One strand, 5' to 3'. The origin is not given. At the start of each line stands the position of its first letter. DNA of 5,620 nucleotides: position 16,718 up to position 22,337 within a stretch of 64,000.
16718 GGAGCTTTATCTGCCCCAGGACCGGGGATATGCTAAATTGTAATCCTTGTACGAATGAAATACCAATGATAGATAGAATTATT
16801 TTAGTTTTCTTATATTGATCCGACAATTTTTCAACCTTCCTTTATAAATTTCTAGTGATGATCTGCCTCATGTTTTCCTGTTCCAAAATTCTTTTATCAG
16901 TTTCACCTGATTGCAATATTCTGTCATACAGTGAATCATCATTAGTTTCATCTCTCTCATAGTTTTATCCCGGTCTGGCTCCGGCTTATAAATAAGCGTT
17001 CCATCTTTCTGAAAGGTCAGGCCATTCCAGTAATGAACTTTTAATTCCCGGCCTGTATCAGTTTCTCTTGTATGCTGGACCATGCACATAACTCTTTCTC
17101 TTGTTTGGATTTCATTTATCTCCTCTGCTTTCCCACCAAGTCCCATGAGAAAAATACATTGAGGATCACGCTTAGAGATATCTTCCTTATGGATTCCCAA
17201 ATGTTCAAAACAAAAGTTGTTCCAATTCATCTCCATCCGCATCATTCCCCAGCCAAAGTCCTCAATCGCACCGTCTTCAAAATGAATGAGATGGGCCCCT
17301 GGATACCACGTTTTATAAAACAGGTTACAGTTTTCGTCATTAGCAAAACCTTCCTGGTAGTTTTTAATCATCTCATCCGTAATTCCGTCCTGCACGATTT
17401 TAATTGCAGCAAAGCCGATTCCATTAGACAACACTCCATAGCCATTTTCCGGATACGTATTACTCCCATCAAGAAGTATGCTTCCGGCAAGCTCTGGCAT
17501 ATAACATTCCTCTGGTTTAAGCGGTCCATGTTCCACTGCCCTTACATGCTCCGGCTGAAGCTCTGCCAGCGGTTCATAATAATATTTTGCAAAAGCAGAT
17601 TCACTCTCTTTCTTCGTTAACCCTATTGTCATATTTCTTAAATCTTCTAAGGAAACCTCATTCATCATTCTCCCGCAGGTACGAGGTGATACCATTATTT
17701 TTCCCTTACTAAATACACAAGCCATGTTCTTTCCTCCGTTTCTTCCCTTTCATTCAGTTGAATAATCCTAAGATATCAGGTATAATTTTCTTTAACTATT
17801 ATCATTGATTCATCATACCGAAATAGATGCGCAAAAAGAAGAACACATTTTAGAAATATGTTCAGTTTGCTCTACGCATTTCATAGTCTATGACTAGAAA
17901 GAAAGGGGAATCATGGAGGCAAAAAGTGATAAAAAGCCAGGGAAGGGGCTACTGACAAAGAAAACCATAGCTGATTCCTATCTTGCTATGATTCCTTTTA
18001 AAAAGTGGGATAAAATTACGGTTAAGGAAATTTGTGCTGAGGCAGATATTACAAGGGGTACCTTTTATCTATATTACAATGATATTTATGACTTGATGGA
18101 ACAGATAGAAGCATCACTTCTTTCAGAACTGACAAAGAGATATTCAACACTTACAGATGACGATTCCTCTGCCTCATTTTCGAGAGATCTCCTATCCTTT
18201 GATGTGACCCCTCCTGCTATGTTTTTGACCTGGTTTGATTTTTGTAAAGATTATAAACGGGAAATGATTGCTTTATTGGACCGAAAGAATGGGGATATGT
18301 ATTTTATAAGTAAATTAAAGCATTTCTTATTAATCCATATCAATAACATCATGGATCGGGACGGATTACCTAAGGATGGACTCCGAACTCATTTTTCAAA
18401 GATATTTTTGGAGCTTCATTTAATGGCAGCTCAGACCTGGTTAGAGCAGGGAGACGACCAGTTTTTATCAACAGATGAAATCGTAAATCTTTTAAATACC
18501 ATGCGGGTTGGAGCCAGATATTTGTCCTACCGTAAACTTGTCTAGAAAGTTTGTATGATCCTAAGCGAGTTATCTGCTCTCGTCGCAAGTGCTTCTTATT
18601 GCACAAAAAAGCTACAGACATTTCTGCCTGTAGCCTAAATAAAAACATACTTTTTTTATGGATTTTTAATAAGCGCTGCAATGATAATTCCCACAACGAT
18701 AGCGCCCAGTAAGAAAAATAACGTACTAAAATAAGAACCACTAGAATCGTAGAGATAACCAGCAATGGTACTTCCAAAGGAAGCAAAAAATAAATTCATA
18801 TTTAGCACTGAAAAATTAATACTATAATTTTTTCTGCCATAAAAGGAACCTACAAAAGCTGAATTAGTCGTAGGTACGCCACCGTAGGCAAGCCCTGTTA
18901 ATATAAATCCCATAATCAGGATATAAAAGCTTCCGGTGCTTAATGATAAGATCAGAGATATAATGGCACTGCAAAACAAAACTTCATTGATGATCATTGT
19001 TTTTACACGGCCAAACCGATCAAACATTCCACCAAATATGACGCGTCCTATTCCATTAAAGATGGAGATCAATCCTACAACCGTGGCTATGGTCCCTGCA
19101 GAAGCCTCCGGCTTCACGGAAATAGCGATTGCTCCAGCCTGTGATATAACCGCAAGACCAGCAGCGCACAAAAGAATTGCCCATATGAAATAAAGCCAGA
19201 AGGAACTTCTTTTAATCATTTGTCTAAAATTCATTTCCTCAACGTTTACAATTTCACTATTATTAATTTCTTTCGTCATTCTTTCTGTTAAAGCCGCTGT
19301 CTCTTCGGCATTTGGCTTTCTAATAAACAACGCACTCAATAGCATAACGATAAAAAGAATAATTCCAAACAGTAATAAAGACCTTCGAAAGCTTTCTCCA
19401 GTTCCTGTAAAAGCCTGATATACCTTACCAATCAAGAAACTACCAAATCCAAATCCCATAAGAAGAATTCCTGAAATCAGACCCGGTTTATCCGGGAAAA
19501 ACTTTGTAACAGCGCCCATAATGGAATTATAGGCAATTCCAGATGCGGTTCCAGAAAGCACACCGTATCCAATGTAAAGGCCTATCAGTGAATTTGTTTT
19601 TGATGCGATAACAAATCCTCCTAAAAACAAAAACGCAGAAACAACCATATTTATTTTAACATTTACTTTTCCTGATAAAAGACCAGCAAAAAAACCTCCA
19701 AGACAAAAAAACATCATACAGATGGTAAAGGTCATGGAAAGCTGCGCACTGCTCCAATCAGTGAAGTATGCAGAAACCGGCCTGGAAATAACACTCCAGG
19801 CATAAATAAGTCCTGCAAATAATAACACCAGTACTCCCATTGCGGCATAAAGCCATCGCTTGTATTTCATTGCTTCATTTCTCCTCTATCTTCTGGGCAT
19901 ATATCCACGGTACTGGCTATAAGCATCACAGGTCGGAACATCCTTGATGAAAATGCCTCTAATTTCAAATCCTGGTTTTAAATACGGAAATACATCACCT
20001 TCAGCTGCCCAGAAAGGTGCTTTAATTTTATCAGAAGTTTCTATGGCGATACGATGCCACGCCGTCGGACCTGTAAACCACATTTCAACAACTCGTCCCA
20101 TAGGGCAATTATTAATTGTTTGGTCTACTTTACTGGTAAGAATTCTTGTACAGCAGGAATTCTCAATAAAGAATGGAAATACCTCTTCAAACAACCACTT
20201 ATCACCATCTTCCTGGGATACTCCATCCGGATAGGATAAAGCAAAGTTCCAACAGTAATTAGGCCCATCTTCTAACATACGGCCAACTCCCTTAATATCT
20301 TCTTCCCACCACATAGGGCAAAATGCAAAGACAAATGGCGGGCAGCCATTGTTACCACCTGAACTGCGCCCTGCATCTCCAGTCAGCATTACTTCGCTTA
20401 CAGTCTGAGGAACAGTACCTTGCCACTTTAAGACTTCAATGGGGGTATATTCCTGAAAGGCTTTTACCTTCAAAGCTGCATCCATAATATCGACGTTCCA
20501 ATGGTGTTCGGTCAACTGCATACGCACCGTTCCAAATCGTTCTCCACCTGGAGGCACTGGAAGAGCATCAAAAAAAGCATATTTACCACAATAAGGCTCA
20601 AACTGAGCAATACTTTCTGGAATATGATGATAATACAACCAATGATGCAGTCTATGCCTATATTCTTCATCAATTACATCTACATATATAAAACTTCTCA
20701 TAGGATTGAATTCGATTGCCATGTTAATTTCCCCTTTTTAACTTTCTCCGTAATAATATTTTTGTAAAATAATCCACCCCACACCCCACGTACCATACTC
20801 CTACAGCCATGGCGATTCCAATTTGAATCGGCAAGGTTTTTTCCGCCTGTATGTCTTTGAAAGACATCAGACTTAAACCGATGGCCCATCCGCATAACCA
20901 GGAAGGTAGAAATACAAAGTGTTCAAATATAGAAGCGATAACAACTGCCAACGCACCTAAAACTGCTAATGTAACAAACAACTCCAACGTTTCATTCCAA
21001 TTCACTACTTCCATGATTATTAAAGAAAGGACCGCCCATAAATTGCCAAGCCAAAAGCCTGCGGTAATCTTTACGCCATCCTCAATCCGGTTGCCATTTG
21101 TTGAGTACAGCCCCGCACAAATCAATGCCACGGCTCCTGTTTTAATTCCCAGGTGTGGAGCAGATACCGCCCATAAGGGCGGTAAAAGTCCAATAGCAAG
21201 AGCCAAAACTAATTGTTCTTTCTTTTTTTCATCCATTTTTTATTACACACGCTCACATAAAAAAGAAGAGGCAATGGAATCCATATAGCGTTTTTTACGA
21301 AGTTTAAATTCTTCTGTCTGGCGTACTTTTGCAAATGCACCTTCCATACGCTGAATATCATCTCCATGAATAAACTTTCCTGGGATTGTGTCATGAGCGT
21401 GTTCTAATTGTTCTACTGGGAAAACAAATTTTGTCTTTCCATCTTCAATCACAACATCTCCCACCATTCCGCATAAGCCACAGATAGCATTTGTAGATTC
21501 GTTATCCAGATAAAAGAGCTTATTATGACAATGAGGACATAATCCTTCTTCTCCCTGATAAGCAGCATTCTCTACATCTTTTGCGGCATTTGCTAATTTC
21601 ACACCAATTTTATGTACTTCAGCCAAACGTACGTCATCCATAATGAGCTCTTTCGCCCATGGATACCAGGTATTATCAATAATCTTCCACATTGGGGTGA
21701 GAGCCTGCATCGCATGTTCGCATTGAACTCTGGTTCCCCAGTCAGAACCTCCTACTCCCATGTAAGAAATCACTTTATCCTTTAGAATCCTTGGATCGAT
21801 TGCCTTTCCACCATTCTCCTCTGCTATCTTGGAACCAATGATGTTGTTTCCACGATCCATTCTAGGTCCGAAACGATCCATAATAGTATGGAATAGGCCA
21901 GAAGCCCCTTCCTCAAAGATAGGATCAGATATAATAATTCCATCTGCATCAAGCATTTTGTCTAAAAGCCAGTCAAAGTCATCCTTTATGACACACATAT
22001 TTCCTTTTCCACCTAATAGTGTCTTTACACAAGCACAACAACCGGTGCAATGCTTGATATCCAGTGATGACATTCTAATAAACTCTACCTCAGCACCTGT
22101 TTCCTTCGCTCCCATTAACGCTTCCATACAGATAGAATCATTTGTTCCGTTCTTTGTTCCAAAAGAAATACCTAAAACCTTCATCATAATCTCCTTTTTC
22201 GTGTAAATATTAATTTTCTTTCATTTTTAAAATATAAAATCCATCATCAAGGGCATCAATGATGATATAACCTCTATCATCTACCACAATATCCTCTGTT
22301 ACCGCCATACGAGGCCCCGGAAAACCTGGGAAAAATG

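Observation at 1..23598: Co-localisation of most known gut flavonoid-degradation steps in about 23 kb, without an OYE-type enoate reductase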

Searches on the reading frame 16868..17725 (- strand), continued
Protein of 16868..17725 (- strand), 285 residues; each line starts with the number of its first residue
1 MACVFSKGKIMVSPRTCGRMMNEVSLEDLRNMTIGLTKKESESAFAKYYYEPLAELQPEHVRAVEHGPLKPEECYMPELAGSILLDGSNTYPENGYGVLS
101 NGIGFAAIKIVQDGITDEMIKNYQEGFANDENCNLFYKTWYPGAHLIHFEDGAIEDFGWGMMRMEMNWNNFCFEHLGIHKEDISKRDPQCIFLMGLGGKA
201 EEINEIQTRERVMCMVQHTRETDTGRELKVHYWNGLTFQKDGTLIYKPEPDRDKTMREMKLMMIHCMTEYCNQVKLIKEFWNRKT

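Call 78: search_protein_families(library=pfam, max_evalue=0.0001, proteins=[L097:3635-4162:+, L097:4195-4593:+, L097:4630-5565:+])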
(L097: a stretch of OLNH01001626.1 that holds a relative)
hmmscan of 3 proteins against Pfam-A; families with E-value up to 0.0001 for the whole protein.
L097:3635-4162:+ (175 aa): 1 family
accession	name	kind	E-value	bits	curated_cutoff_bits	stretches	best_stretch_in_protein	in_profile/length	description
PF00881.29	Nitroreductase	-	1e-17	65.2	23.5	1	8-122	1-142/167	Nitroreductase family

L097:4195-4593:+ (132 aa): 2 families
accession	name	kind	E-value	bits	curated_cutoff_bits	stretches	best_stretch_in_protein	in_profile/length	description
PF07366.18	SnoaL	-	1.5e-19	70.5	28.4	1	26-128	2-117/126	SnoaL-like polyketide cyclase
PF12680.13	SnoaL_2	-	9.7e-15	55.5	27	1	27-124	1-102/102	SnoaL-like domain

L097:4630-5565:+ (311 aa): 3 families
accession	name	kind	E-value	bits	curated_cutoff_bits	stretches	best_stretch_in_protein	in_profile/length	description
PF00480.26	ROK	-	8.1e-66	223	22.9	1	7-309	3-290/294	ROK family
PF01869.26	BcrAD_BadFG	-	3.8e-08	33.6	31.5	1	7-284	2-253/271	BadF/BadG/BcrA/BcrD ATPase family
PF02685.22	Glucokinase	-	5.3e-08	32.7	22.1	1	9-272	4-271/314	Glucokinase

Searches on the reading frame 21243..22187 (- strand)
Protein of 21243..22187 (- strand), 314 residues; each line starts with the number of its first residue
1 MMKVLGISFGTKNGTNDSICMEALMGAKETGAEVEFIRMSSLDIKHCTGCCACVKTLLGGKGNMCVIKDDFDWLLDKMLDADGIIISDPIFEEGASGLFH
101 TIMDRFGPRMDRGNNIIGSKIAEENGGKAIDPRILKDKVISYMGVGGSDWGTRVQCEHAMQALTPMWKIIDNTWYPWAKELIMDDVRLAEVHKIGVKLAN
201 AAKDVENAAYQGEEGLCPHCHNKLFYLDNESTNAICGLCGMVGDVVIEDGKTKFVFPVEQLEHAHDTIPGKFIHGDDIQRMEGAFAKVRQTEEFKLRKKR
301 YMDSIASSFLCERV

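Call 4: search_protein_families(library=pfam, proteins=[window:21243-22187:-])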
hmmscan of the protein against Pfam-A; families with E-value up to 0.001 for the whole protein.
window:21243-22187:- (314 aa): 2 families
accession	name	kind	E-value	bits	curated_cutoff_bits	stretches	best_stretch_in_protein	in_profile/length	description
PF03358.20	FMN_red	-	1.6e-17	63.9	24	1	2-167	1-135/152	NADPH-dependent FMN reductase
PF08271.17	Zn_Ribbon_TF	-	0.0001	22.2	29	1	217-242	3-28/43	TFIIB zinc-binding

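Call 5: search_solved_structures(query=window:21243-22187:-, max_evalue=0.01, show_alignments=1)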
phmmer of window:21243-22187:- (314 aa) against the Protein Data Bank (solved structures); distinct sequences matched with E-value up to 0.01: 1.
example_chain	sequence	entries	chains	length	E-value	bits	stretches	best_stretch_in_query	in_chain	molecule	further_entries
7d38_A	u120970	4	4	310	1e-136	458.4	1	2-305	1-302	Cd1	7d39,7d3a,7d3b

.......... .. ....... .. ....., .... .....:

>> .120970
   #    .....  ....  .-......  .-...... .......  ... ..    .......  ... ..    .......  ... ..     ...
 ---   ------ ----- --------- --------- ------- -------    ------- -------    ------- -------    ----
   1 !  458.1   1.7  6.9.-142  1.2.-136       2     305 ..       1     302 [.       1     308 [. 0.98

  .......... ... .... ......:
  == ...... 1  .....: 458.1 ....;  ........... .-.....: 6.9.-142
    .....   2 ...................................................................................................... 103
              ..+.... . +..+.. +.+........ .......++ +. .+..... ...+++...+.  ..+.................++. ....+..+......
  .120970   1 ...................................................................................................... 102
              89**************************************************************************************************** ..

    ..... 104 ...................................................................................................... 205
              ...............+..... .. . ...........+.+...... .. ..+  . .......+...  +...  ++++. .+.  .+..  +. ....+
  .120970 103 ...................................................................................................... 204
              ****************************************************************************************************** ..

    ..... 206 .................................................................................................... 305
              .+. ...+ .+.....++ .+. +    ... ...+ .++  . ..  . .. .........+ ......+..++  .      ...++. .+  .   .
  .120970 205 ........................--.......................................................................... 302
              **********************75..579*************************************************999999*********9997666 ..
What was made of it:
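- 21243..22187 (-): FLR flavone/flavonol C2=C3 ene-reductase. PDB 7d38 1e-136 (call 5).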

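Call 15: list_cluster_members(proteins=[window:21243-22187:-, window:19886-20722:-, window:16868-17725:-, window:8074-9177:-, window:7658-8044:-, window:6588-7661:-, window:4874-6325:-, window:22210-23598:-, window:598-1584:-, window:2778-4874:-])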
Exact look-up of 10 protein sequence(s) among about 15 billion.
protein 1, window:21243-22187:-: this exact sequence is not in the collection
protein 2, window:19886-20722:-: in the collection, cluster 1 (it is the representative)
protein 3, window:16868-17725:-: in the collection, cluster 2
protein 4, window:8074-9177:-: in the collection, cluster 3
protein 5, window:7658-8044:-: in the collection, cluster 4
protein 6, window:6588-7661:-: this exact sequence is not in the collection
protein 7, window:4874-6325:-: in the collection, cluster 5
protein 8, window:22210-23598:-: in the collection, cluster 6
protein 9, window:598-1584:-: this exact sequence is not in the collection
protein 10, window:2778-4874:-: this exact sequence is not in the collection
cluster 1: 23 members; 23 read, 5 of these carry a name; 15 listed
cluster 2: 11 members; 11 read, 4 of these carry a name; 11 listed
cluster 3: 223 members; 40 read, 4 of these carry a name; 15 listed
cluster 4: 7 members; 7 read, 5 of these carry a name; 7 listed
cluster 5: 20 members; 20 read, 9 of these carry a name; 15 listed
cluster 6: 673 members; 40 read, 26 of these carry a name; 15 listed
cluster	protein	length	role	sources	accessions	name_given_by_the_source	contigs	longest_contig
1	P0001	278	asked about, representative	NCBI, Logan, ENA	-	-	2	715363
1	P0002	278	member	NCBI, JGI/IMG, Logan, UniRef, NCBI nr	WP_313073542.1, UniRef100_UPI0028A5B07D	acetyl-CoA hydrolase [Lacrimispora sp.] | hypothetical protein | acetyl-CoA hydrolase n=1 Tax=Lacrimispora sp. TaxID=2719234 RepID=UPI0028A5B07D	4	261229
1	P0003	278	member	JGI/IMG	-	hypothetical protein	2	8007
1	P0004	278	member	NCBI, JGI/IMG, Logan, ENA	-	hypothetical protein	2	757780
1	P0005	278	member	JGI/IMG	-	hypothetical protein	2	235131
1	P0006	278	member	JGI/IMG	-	hypothetical protein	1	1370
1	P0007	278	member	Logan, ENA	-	-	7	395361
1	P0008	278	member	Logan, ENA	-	-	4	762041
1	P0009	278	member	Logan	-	-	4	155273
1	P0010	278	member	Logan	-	-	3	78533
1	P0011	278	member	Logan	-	-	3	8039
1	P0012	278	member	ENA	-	-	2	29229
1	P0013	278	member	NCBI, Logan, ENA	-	-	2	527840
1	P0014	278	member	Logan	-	-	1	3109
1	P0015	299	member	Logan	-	-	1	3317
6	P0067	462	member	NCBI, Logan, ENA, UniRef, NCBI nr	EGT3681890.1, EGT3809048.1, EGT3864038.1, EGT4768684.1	LVIVD repeat-containing protein [Clostridioides difficile] | LVIVD repeat-containing protein n=1 Tax=Clostridioides difficile TaxID=1496 ... | hypothetical protein [Clostridioides difficile]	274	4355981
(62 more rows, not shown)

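Call 28: find_encoding_contigs(protein=P0067, flank=10000, max_places=3)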
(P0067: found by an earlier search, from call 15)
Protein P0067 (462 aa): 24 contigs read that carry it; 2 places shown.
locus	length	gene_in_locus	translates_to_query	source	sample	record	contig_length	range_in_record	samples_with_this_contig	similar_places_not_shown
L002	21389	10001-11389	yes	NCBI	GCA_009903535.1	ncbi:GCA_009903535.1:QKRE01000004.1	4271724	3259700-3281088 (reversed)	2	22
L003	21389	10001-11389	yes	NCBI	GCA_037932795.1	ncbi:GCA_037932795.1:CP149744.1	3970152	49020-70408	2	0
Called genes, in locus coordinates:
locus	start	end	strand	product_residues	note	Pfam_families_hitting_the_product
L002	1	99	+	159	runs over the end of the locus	PF02590:SPOUT_MTase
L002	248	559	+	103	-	PF02302:PTS_IIB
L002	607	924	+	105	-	PF02255:PTS_IIA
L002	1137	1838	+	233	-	PF00392:GntR, PF08279:HTH_11 (weak), PF07702:UTRA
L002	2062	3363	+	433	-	PF02378:PTS_EIIC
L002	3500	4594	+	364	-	PF19200:MupG_N, PF05913:MupG_C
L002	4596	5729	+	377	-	PF01979:Amidohydro_1, PF07969:Amidohydro_3, PF22647:EF_0837-like_N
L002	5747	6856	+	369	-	PF03841:SelA, PF01053:Cys_Met_Meta_PP (weak)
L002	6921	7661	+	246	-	PF07071:KDGP_aldolase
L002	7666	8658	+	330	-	PF00294:PfkB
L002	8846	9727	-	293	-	PF00126:HTH_1, PF03466:LysR_substrate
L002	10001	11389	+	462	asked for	PF08309:LVIVD (faint)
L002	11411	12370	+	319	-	PF03358:FMN_red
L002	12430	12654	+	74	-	-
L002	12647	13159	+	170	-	PF06496:DUF1097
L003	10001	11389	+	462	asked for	PF08309:LVIVD (faint)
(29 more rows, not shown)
